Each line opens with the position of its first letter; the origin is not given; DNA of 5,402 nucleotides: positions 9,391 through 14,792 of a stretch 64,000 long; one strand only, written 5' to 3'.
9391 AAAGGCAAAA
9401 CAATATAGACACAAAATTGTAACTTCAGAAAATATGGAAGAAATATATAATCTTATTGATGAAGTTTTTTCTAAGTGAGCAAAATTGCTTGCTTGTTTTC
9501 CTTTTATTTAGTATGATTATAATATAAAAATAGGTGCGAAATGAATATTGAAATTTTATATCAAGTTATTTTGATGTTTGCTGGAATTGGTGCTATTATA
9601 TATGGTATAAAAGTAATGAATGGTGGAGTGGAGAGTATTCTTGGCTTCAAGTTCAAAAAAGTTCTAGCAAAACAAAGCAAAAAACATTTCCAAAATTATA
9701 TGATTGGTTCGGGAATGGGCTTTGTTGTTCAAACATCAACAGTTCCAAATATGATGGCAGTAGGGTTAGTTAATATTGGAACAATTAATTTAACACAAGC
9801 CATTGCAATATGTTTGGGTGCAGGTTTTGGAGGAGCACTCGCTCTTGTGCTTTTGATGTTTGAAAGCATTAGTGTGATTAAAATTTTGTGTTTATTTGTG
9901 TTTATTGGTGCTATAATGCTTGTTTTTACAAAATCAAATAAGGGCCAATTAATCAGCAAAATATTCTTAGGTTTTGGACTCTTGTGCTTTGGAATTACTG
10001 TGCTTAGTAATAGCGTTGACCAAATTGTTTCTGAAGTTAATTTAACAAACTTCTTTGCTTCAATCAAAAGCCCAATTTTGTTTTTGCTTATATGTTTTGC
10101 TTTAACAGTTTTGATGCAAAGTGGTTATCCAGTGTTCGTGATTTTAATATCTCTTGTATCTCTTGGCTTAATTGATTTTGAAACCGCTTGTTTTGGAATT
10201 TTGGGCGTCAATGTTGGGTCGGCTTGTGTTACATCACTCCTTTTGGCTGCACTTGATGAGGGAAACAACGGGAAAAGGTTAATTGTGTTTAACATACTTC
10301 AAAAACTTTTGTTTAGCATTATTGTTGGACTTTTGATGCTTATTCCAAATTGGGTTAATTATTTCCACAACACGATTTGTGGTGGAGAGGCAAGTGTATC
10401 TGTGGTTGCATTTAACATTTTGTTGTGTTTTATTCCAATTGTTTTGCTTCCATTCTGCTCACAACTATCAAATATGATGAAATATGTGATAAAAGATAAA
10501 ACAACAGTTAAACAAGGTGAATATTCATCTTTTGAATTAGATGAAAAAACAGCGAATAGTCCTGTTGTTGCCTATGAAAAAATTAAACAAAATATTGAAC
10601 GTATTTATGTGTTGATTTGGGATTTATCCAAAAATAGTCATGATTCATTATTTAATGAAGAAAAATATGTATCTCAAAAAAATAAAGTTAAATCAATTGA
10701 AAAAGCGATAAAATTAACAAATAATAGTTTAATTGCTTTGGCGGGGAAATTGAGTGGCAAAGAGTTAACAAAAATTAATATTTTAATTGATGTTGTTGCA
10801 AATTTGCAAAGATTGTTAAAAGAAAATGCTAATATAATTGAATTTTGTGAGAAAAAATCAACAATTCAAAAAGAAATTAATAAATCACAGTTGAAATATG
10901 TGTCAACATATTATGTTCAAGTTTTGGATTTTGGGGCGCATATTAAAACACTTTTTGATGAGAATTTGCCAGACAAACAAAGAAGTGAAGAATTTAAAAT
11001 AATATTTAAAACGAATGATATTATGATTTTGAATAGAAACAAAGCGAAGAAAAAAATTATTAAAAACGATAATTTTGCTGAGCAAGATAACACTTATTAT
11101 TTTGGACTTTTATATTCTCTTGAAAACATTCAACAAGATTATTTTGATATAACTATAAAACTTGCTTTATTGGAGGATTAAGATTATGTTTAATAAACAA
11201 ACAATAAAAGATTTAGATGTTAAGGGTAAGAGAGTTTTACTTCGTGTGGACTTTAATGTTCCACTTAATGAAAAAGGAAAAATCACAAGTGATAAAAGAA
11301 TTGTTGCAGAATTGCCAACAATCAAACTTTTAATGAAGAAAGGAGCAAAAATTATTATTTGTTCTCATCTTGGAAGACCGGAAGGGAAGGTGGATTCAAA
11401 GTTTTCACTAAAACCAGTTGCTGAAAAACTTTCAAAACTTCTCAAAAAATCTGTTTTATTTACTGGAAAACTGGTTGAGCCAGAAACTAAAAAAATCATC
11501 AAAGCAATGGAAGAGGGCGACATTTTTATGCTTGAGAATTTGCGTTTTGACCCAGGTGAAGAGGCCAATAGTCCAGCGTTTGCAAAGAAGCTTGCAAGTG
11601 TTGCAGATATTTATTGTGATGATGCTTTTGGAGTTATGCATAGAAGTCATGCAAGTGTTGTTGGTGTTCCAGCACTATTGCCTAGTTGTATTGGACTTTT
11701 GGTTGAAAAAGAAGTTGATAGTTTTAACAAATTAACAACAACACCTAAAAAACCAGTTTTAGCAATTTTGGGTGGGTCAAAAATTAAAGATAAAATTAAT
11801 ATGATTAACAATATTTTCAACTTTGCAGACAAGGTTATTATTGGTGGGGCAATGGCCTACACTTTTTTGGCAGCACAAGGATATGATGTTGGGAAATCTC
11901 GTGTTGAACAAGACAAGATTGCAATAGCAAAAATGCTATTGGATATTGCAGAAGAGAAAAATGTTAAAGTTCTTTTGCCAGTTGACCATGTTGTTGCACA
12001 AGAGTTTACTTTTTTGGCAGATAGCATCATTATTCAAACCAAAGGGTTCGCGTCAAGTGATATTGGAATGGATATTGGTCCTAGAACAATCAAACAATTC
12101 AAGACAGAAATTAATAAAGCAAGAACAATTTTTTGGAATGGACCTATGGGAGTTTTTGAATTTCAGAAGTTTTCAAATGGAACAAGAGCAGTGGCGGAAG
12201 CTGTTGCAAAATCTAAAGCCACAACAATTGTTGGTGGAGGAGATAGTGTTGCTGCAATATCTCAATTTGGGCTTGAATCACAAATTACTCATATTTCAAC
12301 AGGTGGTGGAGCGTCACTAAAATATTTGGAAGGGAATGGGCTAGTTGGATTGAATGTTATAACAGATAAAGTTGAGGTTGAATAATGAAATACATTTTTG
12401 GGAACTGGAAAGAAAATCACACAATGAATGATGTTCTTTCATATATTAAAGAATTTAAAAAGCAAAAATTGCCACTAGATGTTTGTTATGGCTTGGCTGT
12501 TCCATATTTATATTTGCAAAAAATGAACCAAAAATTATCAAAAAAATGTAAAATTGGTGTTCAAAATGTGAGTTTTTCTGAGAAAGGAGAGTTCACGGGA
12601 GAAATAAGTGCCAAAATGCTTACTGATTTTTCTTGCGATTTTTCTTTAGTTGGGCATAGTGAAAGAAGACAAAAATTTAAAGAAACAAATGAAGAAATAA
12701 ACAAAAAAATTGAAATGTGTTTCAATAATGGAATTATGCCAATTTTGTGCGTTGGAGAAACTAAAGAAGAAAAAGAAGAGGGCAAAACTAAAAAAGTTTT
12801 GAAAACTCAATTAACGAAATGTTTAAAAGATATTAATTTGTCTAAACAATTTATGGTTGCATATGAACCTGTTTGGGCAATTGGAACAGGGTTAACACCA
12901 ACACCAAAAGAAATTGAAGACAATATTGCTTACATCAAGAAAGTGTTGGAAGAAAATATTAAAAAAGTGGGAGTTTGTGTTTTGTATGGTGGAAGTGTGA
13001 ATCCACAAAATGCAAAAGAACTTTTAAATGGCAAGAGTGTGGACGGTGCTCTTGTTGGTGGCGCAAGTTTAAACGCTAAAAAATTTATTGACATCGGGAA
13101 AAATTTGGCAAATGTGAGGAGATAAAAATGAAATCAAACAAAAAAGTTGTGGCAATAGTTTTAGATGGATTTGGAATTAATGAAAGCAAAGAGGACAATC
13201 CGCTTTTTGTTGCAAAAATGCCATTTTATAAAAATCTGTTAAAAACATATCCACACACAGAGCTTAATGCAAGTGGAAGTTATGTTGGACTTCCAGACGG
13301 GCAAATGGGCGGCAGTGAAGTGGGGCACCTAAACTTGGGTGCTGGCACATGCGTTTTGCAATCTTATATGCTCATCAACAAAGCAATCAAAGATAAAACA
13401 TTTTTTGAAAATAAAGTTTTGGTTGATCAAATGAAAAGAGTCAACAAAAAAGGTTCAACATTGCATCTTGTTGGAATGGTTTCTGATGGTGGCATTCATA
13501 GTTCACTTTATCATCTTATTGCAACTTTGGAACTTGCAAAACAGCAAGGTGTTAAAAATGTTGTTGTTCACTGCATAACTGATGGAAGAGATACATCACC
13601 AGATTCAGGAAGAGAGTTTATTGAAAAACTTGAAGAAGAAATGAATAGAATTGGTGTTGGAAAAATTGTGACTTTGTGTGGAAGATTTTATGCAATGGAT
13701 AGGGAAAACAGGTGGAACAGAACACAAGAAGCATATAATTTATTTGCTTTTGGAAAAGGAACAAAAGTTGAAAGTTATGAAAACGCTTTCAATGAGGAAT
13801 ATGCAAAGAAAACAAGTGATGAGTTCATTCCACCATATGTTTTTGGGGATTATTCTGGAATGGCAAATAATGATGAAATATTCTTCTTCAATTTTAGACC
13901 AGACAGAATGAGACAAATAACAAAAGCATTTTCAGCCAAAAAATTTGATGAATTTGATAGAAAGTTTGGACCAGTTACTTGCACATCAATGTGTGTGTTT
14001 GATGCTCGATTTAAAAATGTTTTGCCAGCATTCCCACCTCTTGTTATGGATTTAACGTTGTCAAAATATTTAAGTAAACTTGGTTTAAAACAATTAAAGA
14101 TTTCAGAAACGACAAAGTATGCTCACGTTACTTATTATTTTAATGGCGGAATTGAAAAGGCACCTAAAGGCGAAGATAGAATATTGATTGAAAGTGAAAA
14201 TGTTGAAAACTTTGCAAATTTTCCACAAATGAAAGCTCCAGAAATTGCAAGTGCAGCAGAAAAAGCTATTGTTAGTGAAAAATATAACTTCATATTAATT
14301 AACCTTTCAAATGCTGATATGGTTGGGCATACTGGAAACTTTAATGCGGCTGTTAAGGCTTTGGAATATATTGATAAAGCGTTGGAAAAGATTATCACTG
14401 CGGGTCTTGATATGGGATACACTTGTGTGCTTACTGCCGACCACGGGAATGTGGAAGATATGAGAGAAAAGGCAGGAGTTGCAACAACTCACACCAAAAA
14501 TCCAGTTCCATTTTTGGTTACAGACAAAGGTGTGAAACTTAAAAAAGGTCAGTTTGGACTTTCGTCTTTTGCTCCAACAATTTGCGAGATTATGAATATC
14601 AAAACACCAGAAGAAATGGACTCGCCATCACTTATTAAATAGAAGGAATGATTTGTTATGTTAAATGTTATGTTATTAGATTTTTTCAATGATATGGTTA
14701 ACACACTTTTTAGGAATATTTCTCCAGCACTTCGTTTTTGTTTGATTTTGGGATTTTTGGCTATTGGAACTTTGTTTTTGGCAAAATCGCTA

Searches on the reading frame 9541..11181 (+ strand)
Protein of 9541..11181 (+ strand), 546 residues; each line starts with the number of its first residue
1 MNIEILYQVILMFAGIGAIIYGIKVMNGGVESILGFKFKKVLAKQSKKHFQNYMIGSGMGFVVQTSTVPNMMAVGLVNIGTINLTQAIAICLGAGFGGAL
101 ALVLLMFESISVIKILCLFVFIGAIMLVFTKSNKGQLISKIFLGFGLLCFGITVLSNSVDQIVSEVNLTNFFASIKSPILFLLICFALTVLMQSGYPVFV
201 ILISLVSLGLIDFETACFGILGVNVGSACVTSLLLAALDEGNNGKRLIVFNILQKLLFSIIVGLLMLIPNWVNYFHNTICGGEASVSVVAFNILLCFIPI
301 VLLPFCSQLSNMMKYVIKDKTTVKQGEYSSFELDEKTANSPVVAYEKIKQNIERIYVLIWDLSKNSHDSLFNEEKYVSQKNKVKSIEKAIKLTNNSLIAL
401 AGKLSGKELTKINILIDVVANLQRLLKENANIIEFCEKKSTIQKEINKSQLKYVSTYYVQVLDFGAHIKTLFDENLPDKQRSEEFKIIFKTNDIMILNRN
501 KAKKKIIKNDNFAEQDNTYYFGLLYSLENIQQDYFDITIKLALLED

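Call 16: search_protein_families(library=pfam, proteins=[window:9541-11181:+], max_evalue=0.00001)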
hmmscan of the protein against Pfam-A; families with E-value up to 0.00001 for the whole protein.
window:9541-11181:+ (546 aa): 1 family
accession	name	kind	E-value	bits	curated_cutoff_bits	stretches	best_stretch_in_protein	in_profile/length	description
PF02690.20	Na_Pi_cotrans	-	4.9e-32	111.3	29.1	2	19-156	2-136/137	Na+/Pi-cotransporter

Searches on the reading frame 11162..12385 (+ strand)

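Call 16: search_protein_families(library=pfam, proteins=[window:11162-12385:+], max_evalue=0.00001)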
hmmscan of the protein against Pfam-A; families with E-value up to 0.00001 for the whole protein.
window:11162-12385:+ (407 aa): 1 family
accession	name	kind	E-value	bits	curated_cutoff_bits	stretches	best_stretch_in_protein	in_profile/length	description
PF00162.24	PGK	-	4.2e-157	523.4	27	1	15-391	1-378/379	Phosphoglycerate kinase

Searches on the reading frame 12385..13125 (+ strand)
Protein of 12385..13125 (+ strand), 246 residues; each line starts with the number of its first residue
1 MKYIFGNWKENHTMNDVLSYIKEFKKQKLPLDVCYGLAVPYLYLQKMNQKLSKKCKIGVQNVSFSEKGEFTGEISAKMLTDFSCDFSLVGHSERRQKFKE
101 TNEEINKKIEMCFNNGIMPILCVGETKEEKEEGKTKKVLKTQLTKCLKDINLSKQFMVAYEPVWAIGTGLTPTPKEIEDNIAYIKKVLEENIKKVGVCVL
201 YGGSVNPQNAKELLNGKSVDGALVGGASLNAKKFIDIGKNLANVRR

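Call 16: search_protein_families(library=pfam, proteins=[window:12385-13125:+], max_evalue=0.00001)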
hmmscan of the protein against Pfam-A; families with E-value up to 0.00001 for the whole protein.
window:12385-13125:+ (246 aa): 1 family
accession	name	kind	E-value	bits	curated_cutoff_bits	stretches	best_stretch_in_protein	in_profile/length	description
PF00121.24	TIM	-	4.8e-83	278.9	20.1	1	3-239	2-243/245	Triosephosphate isomerase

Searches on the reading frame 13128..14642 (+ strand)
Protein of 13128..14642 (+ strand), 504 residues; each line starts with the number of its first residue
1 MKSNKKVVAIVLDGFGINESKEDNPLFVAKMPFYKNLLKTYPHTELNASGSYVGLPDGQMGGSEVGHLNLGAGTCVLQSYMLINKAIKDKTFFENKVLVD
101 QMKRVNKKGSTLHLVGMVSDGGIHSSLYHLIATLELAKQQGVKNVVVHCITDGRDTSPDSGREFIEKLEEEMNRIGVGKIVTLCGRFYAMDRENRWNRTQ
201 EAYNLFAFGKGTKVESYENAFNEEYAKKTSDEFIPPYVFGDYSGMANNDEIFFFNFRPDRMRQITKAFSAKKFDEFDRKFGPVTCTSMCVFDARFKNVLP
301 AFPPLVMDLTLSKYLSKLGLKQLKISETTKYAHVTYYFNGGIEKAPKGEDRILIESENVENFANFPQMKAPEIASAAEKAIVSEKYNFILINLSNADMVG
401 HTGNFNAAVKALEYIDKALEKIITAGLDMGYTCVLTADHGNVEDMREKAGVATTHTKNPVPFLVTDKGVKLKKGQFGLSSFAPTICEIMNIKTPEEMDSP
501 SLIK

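Call 17: search_protein_families(library=pfam, proteins=[window:13128-14642:+], max_evalue=0.00001)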
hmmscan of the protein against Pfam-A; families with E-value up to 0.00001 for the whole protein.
window:13128-14642:+ (504 aa): 2 families
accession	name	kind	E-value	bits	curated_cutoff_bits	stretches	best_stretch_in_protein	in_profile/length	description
PF06415.18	iPGM_N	-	9.3e-76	254.5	27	1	83-292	1-216/217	BPG-independent PGAM N-terminus (iPGM_N)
PF01676.23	Metalloenzyme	-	2.3e-68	230.8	24.3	1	5-492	1-251/252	Metalloenzyme superfamily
